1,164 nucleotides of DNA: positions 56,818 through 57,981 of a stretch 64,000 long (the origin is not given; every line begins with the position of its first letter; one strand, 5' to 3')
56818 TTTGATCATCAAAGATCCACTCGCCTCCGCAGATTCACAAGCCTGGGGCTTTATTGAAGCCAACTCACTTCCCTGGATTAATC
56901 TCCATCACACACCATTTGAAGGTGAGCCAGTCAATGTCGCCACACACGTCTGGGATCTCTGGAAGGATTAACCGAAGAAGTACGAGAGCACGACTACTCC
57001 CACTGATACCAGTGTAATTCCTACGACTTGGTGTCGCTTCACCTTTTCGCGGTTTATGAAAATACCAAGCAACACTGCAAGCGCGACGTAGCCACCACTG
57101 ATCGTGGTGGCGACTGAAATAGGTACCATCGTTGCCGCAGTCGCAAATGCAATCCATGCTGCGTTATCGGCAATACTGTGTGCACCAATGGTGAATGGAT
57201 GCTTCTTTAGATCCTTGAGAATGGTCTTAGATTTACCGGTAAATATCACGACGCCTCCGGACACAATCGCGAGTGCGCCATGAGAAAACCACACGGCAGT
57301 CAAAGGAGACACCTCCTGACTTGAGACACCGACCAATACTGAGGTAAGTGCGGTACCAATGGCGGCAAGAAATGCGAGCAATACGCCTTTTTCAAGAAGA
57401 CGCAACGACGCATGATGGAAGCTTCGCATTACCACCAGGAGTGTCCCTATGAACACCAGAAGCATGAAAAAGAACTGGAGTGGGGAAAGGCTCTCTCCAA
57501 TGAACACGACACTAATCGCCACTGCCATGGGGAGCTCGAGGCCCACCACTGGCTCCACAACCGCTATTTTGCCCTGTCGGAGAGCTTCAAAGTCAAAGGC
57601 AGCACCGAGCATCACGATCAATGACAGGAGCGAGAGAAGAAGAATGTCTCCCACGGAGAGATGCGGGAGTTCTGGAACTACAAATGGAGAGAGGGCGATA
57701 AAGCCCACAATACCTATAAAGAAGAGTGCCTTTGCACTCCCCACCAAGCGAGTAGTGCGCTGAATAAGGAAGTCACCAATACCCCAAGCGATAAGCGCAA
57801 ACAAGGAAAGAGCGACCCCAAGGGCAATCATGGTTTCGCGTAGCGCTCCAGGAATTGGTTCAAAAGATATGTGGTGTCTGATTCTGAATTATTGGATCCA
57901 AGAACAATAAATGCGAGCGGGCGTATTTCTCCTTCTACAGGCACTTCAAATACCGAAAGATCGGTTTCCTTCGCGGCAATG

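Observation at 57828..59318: Single polypeptide fusing an L,D-transpeptidase to a serine D,D-carboxypeptidase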

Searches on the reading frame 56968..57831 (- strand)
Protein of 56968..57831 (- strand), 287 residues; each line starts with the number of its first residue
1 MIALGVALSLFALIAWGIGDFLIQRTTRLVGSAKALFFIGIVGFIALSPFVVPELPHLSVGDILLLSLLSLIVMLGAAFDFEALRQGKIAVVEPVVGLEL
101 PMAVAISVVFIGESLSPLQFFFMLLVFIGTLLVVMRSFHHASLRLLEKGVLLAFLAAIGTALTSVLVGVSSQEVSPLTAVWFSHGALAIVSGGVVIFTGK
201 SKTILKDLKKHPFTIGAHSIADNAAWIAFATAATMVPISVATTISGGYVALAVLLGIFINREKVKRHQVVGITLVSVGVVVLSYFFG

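Call 3: search_protein_families(library=pfam, proteins=[window:56968-57831:-], max_evalue=0.01)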
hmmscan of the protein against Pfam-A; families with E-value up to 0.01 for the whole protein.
window:56968-57831:- (287 aa): 1 family
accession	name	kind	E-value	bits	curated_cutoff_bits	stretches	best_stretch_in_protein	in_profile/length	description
PF00892.27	EamA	-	2.7e-22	80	28.2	2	148-283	2-134/135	EamA-like transporter family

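Call 4: search_protein_families(library=ncbifam, proteins=[window:56968-57831:-], max_evalue=0.01)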
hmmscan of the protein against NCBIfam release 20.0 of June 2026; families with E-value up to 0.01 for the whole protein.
window:56968-57831:- (287 aa): 5 families
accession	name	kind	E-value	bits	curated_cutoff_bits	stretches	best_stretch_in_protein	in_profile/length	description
TIGR03340.1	phn_DUF6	hypoth_equivalog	1.6e-08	34.6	288.15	1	40-282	34-281/281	phosphonate utilization associated putative membrane protein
TIGR00950.1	2A78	equivalog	1.1e-06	28.3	230.2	1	29-280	15-264/264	carboxylate/amino acid/amine transporter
NF051482.1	EbrB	exception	0.00016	22.2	160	1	224-282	42-101/105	SMR family multidrug efflux transporter EbrB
NF051481.1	EbrA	exception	0.0022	18.3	160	1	229-283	48-103/104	SMR family multidrug efflux transporter EbrA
NF033469.1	SMR_qac_bcrB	exception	0.0023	18.5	205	1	209-283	28-102/105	quaternary ammonium compound efflux SMR transporter BcrB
